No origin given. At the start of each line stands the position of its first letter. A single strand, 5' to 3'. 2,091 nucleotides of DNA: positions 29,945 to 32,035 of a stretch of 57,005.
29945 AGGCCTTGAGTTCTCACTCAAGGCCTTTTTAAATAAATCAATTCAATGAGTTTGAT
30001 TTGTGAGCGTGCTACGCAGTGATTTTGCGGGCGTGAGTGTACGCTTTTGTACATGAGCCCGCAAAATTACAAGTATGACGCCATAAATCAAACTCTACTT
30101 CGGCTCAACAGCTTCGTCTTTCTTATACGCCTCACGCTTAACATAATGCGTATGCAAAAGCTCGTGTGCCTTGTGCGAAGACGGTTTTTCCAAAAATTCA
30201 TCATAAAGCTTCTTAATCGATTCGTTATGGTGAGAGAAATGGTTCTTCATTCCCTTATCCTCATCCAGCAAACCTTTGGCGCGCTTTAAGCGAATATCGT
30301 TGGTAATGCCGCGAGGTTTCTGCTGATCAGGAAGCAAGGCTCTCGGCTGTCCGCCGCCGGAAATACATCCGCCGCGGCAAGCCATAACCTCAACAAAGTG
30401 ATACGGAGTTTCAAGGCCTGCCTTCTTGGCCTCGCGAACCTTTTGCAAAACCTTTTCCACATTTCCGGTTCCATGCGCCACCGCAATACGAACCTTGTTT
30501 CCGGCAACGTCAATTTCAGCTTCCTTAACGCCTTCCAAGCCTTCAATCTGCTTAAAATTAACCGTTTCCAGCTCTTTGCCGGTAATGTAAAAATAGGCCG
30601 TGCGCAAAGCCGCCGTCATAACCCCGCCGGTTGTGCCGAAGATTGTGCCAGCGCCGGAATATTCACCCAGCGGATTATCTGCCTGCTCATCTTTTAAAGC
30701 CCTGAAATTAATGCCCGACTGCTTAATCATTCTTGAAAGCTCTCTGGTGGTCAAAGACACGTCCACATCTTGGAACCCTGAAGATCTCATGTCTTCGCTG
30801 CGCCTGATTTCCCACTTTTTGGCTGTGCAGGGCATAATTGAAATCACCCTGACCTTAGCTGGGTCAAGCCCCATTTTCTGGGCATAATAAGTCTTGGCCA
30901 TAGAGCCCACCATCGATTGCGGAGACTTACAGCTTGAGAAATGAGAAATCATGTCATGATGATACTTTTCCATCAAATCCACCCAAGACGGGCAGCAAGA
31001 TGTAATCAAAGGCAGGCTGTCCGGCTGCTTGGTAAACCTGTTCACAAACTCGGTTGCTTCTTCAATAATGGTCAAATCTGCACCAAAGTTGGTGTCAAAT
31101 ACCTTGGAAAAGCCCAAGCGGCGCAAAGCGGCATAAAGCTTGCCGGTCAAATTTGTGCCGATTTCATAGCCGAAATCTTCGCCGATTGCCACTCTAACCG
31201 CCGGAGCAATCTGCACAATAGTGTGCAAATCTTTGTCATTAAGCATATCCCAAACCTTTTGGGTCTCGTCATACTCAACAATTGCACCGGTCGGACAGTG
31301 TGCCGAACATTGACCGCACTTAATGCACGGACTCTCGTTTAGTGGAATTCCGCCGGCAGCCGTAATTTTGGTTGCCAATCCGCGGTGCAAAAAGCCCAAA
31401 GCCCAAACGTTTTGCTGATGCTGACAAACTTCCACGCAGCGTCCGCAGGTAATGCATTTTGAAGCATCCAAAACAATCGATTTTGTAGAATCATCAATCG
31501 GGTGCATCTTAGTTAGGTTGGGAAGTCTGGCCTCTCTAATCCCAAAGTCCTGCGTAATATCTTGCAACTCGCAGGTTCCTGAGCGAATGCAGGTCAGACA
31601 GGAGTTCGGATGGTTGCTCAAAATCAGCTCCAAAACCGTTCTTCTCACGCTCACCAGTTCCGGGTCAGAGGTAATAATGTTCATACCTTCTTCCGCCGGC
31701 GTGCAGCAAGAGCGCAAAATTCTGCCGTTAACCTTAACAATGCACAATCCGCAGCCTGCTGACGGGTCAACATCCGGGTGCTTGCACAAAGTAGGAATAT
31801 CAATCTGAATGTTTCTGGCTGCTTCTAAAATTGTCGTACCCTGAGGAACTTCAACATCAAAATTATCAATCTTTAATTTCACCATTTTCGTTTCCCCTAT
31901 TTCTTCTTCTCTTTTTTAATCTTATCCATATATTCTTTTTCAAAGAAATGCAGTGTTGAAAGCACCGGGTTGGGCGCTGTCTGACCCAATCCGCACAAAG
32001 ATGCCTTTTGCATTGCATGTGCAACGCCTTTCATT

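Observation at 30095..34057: Trimeric HydABC-type [FeFe]-hydrogenase operon in an alphaproteobacterial backbone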

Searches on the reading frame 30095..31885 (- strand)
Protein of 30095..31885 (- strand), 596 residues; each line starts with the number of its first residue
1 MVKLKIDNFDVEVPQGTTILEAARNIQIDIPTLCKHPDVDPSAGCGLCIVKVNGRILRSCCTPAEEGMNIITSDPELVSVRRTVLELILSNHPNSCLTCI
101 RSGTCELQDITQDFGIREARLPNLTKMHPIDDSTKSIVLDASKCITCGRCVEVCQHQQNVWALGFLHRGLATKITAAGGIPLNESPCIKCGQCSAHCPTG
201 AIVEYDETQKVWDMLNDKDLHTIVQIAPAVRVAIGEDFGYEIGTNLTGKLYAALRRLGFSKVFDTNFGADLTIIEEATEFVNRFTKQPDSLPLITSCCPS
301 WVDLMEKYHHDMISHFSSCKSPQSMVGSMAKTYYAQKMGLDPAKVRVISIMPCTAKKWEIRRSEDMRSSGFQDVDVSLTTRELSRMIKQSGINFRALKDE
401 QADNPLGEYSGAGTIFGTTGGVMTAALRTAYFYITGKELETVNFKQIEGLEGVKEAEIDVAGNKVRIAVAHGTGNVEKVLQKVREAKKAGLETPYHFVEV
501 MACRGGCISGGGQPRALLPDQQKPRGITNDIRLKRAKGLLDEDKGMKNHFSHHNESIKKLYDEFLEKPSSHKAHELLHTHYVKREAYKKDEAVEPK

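Call 3: search_protein_families(library=pfam, proteins=[window:30095-31885:-])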
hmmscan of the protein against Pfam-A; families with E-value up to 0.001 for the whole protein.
window:30095-31885:- (596 aa): 15 families
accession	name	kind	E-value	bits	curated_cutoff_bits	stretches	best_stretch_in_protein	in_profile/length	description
PF02906.19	Fe_hyd_lg_C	-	9.2e-96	320.6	22.1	1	221-511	2-245/245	Iron only hydrogenase large subunit, C-terminal domain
PF02256.22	Fe_hyd_SSU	-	2.4e-22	79.1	24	1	529-584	1-56/56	Iron hydrogenase small subunit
PF10588.14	NADH-G_4Fe-4S_3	-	3.4e-18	65.3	27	1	81-120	1-40/40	NADH-ubiquinone oxidoreductase-G iron-sulfur binding region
PF13510.11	Fer2_4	-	8.4e-16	58.2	22.8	1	1-73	3-80/82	2Fe-2S iron-sulfur cluster binding domain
PF00037.32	Fer4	-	3.6e-09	36.5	21.1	2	182-202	3-23/24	4Fe-4S binding domain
PF00111.32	Fer2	-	8.8e-09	35.6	21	1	9-60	8-55/77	2Fe-2S iron-sulfur cluster binding domain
PF13237.11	Fer4_10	-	2.7e-07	30.8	25.5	1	137-198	2-53/53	4Fe-4S dicluster domain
PF12838.12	Fer4_7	-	8.4e-07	29.8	27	1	143-201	1-52/52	4Fe-4S dicluster domain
PF12837.12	Fer4_6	-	7.2e-06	26.2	25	2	140-157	5-22/24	4Fe-4S binding domain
PF13187.11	Fer4_9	-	1.8e-05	25.1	27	1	186-202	36-52/52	4Fe-4S dicluster domain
PF13484.11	Fer4_16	-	2.5e-05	25.4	30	1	187-207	2-21/66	4Fe-4S double cluster binding domain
PF13183.11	Fer4_8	-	7.9e-05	23.6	27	0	186-210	4-28/68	4Fe-4S dicluster domain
PF25160.1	LdpA_Fe-S-bd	-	0.00019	21.6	27.6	0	141-158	25-42/49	LdpA Fe-S cluster-binding domain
PF12797.12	Fer4_2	-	0.00025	21.2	24.5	1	137-154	3-20/22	4Fe-4S binding domain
PF14697.11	Fer4_21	-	0.00044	20.8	35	1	139-202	3-57/59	4Fe-4S dicluster domain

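Call 4: search_protein_families(library=ncbifam, proteins=[window:30095-31885:-])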
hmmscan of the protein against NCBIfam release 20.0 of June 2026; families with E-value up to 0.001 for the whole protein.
window:30095-31885:- (596 aa): 45 families (the best 25 are shown)
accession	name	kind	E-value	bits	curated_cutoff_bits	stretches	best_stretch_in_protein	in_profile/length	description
NF040763.1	FeFe_hydrog_A6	exception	1.6e-238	792.8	765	1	2-584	1-571/571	NADH-dependent [FeFe] hydrogenase, group A6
NF040762.1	Hydr_FeFe_Clost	exception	4.2e-180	600.1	900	1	3-581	2-571/572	ferredoxin hydrogenase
TIGR02512.1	FeFe_hydrog_A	subfamily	6.8e-155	515.5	405.95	1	136-515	1-374/375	[FeFe] hydrogenase, group A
TIGR04105.1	FeFe_hydrog_B1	subfamily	2.5e-54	184.7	450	1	130-512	130-457/462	monomeric [FeFe] hydrogenase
NF005745.0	PRK07569.1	equivalog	5.6e-47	160.1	333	1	2-219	4-222/238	bidirectional hydrogenase complex protein HoxU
NF006305.0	PRK08493.1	equivalog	3.7e-38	131.1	591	1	1-206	1-225/819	NADH-quinone oxidoreductase subunit G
TIGR01973.1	NuoG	equivalog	4.1e-37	128.3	470.05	1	4-222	1-220/606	NADH-quinone oxidoreductase subunit NuoG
NF005895.0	PRK07860.1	equivalog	7.9e-28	96.9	802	1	1-202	17-220/811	NADH-quinone oxidoreductase subunit G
NF009454.0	PRK12814.1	equivalog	4e-19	68.4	916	1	2-98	4-102/657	putative NADPH-dependent glutamate synthase small subunit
NF058577.1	FdxA_fam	equivalog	2e-08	34.3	65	1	185-209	7-31/52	4Fe-4S ferredoxin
NF042909.1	FMH_DH_FwdF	exception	9e-08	31.6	375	1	71-210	32-163/336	tungsten-dependent formylmethanofuran dehydrogenase subunit FwdF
TIGR01971.1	NuoI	subfamily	6.6e-07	28.9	113.05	0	182-207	78-103/121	NADH-quinone oxidoreductase, chain I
NF009053.0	PRK12387.1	subfamily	7.8e-07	29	204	0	183-204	71-92/180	formate hydrogenlyase complex iron-sulfur subunit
TIGR02494.1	PFLE_PFLC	subfamily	2.9e-06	26.8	174.35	1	134-216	40-111/293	glycyl-radical enzyme activating protein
TIGR02912.1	sulfite_red_C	equivalog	3.6e-06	26.2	324.1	1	139-206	166-222/314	sulfite reductase subunit C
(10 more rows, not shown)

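Call 8: find_homologous_proteins(query=window:30095-31885:-, max_evalue=1e-50)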
Query window:30095-31885:- (596 aa): 8000 proteins with E <= 1e-50 among 8000 candidates; the best 120 are listed.
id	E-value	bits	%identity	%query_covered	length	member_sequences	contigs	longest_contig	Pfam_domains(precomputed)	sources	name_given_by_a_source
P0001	0.0e+0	1384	100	100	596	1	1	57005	PF13510.12,PF10588.15,PF02906.20,PF00111.33,PF02256.23,PF12837.13,PF00037.33,PF13484.12,PF12838.13,PF13237.12,PF13187.12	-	-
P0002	0.0e+0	1148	82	99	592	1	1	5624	PF13510.12,PF10588.15,PF02906.20,PF00111.33,PF02256.23,PF00037.33,PF12838.13,PF13237.12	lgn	-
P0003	0.0e+0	1140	81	99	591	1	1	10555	PF13510.12,PF10588.15,PF02906.20,PF00111.33,PF02256.23,PF00037.33,PF12838.13,PF13237.12,PF13187.12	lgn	-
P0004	0.0e+0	1130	80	99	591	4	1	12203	PF13510.12,PF10588.15,PF02906.20,PF00111.33,PF02256.23,PF00037.33,PF12838.13,PF13237.12,PF13187.12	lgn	-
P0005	0.0e+0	1125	81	99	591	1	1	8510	PF13510.12,PF10588.15,PF02906.20,PF00111.33,PF02256.23,PF00037.33,PF12838.13,PF13237.12,PF13187.12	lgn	-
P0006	0.0e+0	1123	80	99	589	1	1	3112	PF13510.12,PF10588.15,PF02906.20,PF00111.33,PF02256.23,PF00037.33,PF12838.13,PF13237.12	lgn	-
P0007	0.0e+0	1123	80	99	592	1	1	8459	PF13510.12,PF10588.15,PF02906.20,PF00111.33,PF02256.23,PF00037.33,PF12838.13,PF13237.12,PF13187.12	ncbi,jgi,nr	ncbi:MAG: [FeFe] hydrogenase, group A [Lactobacillus sp.]|jgi:NADH-quinone oxidoreductase subunit G|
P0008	0.0e+0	1122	80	99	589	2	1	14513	PF13510.12,PF10588.15,PF02906.20,PF00111.33,PF02256.23,PF00037.33,PF12838.13,PF13237.12,PF13187.12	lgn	-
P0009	0.0e+0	1121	80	99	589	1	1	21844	PF13510.12,PF10588.15,PF02906.20,PF00111.33,PF02256.23,PF00037.33,PF12838.13,PF13237.12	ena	-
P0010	0.0e+0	1120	79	99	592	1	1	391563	PF13510.12,PF10588.15,PF02906.20,PF00111.33,PF02256.23,PF12837.13,PF00037.33,PF12838.13,PF13237.12,PF13187.12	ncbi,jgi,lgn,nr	ncbi:MAG: [FeFe] hydrogenase, group A [Lactobacillaceae bacterium]|jgi:NADH-quinone oxidoreductase s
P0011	0.0e+0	1116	79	99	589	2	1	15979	PF13510.12,PF10588.15,PF02906.20,PF00111.33,PF02256.23,PF00037.33,PF13484.12,PF12838.13,PF13237.12,PF13187.12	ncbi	-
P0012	0.0e+0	1113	80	99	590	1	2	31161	PF13510.12,PF10588.15,PF02906.20,PF00111.33,PF02256.23,PF00037.33,PF13484.12,PF12838.13,PF13237.12,PF13187.12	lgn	-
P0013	0.0e+0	1111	79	99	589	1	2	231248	PF13510.12,PF10588.15,PF02906.20,PF00111.33,PF02256.23,PF00037.33,PF12838.13,PF13237.12,PF13187.12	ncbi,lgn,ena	-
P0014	0.0e+0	1110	79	99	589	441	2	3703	PF13510.12,PF10588.15,PF02906.20,PF00111.33,PF02256.23,PF00037.33,PF12838.13,PF13237.12,PF13187.12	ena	-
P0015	0.0e+0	1110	79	99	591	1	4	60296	PF13510.12,PF10588.15,PF02906.20,PF00111.33,PF02256.23,PF12837.13,PF00037.33,PF12838.13,PF13237.12,PF13187.12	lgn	-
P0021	0.0e+0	1105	79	99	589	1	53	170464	PF13510.12,PF10588.15,PF02906.20,PF00111.33,PF02256.23,PF00037.33,PF12838.13,PF13237.12,PF13187.12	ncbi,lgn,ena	-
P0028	0.0e+0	1103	78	99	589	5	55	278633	PF13510.12,PF10588.15,PF02906.20,PF00111.33,PF02256.23,PF12837.13,PF00037.33,PF13484.12,PF12838.13,PF13187.12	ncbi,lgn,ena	-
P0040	0.0e+0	1098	78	99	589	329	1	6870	PF13510.12,PF10588.15,PF02906.20,PF00111.33,PF02256.23,PF00037.33,PF13484.12,PF12838.13,PF13237.12,PF13187.12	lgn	-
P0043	0.0e+0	1094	79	99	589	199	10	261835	PF13510.12,PF10588.15,PF02906.20,PF00111.33,PF02256.23,PF00037.33,PF13484.12,PF12838.13,PF13237.12,PF13187.12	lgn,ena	-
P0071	0.0e+0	1076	77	99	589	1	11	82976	PF13510.12,PF10588.15,PF02906.20,PF00111.33,PF02256.23,PF00037.33,PF12838.13,PF13237.12,PF13187.12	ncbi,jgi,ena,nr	ncbi:MAG: 2Fe-2S iron-sulfur cluster binding domain-containing protein [Alphaproteobacteria bacteriu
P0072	0.0e+0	1076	77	99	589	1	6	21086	PF13510.12,PF10588.15,PF02906.20,PF00111.33,PF02256.23,PF00037.33,PF12838.13,PF13237.12,PF13187.12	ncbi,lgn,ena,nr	ncbi:MAG: iron hydrogenase small subunit [Alphaproteobacteria bacterium]|nr:iron hydrogenase small s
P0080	0.0e+0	1073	77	99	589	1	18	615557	PF13510.12,PF10588.15,PF02906.20,PF00111.33,PF02256.23,PF00037.33,PF12838.13,PF13237.12,PF13187.12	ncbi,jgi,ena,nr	ncbi:MAG: 2Fe-2S iron-sulfur cluster binding domain-containing protein [Alphaproteobacteria bacteriu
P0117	0.0e+0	1052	74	99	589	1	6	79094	PF13510.12,PF10588.15,PF02906.20,PF00111.33,PF02256.23,PF00037.33,PF12838.13,PF13187.12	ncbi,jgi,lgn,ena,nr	ncbi:MAG: iron hydrogenase small subunit [Alphaproteobacteria bacterium]|nr:2Fe-2S iron-sulfur clust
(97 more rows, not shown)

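Call 9: find_encoding_contigs(protein=window:30095-31885:-, flank=10000, max_places=6)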
Protein window:30095-31885:- (596 aa): no gene with exactly this product is on record in the collection.

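Call 10: find_related_loci(query=window:30095-31885:-, collection=genome_contigs, flank=10000)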
Query window:30095-31885:- (596 aa) in genome_contigs; peptide patterns used: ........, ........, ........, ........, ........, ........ (x = any residue, [..] = any of these).
38 stretches matched a pattern; 22 encode a relative of the query (tblastn E <= 1e-3); 22 distinct loci.
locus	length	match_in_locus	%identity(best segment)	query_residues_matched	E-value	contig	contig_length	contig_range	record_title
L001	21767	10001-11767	79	1-589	0e+0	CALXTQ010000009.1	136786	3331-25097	MAG: uncultured Alphaproteobacteria bacterium isolate E07__bin220 genome assembly, contig: E07__k127_645903, whole genom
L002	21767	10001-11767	78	1-589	0e+0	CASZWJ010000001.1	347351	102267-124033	MAG: uncultured Alphaproteobacteria bacterium isolate extra-SRR5580761.40_1677796859 genome assembly, contig: NODE_7_len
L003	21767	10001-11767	79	1-589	0e+0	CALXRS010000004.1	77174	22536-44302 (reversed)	MAG: uncultured Alphaproteobacteria bacterium isolate BRZ_KK__bin28 genome assembly, contig: BRZ_KK__NODE_513_length_771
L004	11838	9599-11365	78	1-589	0e+0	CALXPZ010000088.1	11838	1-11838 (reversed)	MAG: uncultured Alphaproteobacteria bacterium isolate E20__bin236 genome assembly, contig: E20__k127_5935544, whole geno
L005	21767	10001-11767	78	1-589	0e+0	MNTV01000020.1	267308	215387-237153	MAG: Azospirillum sp. 51_20 Ley3_66761_scaffold_239, whole genome shotgun sequence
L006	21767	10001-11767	78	1-589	0e+0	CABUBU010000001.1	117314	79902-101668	MAG TPA_asm: uncultured Azospirillum sp. isolate MGYG-HGUT-03859 genome assembly, contig: GUT_GENOME246211_1, whole geno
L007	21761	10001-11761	77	1-587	0e+0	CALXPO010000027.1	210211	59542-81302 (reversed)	MAG: uncultured Alphaproteobacteria bacterium isolate E30__bin94 genome assembly, contig: E30__k127_4655230, whole genom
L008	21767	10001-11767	78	1-589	0e+0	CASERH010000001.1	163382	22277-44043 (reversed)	uncultured proteobacterium isolate O27_L1_392392_idba_bin.56 genome assembly, contig: O27_L1_392392_idba_bin.56.fa_scaff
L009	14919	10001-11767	78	1-589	0e+0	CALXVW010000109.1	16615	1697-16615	MAG: uncultured Alphaproteobacteria bacterium isolate E40__bin9 genome assembly, contig: E40__k127_2245860, whole genome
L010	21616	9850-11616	74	1-588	0e+0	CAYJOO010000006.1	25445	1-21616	MAG TPA_asm: uncultured Azospirillaceae bacterium isolate ERP123703_co3_30 genome assembly, contig: NODE_2156_length_254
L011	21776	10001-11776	74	1-592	0e+0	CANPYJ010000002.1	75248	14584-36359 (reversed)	MAG: uncultured Alphaproteobacteria bacterium isolate Lapin-004__bin38 genome assembly, contig: Lapin-004__NODE_338_leng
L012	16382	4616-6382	74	1-589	0e+0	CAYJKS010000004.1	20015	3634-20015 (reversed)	MAG TPA_asm: uncultured Azospirillaceae bacterium isolate ERP123703_co5_20 genome assembly, contig: NODE_1384_length_200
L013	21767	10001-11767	73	1-589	0e+0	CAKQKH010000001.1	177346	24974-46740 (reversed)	MAG: uncultured Alphaproteobacteria bacterium isolate REFINED_METABAT215_TOP10_CONTIGS_1500_ASSEMBLY_K77_MERGED__Hadza_M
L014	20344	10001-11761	69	1-588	0e+0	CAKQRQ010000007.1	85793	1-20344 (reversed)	MAG: uncultured Alphaproteobacteria bacterium isolate REFINED_METABAT215_TOP10_CONTIGS_1500_ASSEMBLY_K77_MERGED__Hadza_M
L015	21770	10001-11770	68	1-591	0e+0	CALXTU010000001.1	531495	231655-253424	MAG: uncultured Alphaproteobacteria bacterium isolate BRZ_PK__bin103 genome assembly, contig: BRZ_PK__NODE_2_length_5314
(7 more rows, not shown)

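Call 17: search_solved_structures(query=window:30095-31885:-, max_evalue=1e-20, show_alignments=1)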
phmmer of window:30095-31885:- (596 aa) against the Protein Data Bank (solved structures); distinct sequences matched with E-value up to 1e-20: 82 (the best 60 are shown).
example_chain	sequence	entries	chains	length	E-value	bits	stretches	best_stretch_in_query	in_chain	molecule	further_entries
7q4v_A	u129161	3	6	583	4e-171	573.8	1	3-583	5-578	Iron hydrogenase HydA1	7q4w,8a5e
8a6t_A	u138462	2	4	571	5.2e-171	573.4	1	1-585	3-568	Electron bifurcating hydrogenase subunit HydA1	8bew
7qhf_A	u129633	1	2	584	4.5e-141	474.5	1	9-585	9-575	Iron hydrogenase 1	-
4xdc_A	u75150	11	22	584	1.6e-140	472.7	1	9-585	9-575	Iron hydrogenase 1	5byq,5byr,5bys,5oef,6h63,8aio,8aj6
4xdd_A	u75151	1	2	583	1.8e-140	472.5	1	9-583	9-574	Iron hydrogenase 1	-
8cjy_A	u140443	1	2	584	2.3e-140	472.2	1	9-585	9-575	Iron hydrogenase 1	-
9rj9_A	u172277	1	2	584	3.1e-140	471.8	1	9-585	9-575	Iron hydrogenase 1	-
6gm8_A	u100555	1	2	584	4.1e-140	471.4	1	9-585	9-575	Iron hydrogenase 1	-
6gm0_A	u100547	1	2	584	4.1e-140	471.4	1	9-585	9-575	Iron hydrogenase 1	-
6gm4_A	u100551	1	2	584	4.2e-140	471.3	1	9-585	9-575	Iron hydrogenase 1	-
6gm2_A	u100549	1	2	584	4.2e-140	471.3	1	9-585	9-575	Iron hydrogenase 1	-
6yf4_A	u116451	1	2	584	4.2e-140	471.3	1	9-585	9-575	Iron hydrogenase 1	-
1c4a_A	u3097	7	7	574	6.2e-140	470.8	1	9-583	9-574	PROTEIN (FE-ONLY HYDROGENASE) | PROTEIN (PERIPLASMIC HYDROGENASE 1) | Iron hydrogenase 1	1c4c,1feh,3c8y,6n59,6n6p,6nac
6gm3_A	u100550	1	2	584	9.2e-140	470.2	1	9-585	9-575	Iron hydrogenase 1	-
6gm1_A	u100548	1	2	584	1.1e-139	470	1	9-585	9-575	Iron hydrogenase 1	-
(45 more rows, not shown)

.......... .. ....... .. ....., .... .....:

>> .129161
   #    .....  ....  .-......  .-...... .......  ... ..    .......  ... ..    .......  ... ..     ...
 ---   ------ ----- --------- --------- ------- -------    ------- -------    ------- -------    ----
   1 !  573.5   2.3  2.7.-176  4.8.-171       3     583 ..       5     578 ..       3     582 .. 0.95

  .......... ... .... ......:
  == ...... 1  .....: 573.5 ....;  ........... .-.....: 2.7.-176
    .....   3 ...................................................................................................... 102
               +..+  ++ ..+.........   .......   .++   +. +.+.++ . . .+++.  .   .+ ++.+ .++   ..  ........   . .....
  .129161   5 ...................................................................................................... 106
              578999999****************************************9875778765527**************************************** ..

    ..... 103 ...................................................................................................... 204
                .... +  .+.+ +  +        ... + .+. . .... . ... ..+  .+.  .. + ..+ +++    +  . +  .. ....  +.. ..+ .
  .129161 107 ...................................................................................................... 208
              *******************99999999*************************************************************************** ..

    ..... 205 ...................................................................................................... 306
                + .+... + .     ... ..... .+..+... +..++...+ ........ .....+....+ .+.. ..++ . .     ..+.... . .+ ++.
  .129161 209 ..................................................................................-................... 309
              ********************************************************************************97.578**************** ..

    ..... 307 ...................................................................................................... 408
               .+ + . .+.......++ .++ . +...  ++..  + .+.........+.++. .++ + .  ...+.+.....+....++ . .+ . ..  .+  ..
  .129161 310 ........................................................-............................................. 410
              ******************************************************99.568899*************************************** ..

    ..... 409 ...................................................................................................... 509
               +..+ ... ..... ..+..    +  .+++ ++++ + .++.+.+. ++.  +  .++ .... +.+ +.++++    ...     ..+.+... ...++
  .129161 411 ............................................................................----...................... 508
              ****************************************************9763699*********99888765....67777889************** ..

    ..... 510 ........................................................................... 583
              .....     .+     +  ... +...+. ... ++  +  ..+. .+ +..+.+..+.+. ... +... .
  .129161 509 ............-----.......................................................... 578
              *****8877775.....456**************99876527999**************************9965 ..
